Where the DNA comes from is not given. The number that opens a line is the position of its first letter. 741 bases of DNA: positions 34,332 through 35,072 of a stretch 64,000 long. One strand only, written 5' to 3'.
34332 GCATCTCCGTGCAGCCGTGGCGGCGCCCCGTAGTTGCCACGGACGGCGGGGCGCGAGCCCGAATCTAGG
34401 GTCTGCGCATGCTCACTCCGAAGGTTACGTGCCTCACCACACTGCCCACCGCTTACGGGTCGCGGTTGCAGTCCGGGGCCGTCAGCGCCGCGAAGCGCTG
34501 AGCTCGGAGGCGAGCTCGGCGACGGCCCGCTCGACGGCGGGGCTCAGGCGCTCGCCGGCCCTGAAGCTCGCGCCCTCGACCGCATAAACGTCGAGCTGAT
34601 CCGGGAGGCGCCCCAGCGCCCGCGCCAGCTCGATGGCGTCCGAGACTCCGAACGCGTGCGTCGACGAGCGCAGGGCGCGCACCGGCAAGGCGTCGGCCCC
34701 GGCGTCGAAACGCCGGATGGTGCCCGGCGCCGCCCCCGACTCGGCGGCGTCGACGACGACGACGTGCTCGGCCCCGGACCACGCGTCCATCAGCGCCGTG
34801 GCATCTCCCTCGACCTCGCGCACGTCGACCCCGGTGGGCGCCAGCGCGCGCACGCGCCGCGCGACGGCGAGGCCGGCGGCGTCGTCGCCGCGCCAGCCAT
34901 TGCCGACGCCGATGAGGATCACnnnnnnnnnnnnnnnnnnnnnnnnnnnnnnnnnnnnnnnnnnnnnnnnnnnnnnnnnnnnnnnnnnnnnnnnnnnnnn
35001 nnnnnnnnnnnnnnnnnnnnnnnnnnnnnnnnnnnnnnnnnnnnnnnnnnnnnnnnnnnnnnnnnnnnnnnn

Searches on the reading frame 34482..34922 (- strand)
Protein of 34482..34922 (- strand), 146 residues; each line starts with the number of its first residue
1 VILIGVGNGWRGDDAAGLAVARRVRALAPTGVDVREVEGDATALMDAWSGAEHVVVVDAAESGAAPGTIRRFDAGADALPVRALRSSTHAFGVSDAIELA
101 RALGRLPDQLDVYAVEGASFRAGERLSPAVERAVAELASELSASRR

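Call 33: search_protein_families(library=pfam, proteins=[window:34482-34922:-], max_evalue=0.001)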
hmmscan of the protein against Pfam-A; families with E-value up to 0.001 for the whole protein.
window:34482-34922:- (146 aa): 1 family
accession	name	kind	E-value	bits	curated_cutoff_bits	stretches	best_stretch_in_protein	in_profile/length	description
PF01750.23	HycI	-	2e-12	47.5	23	1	41-140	26-126/130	Hydrogenase maturation protease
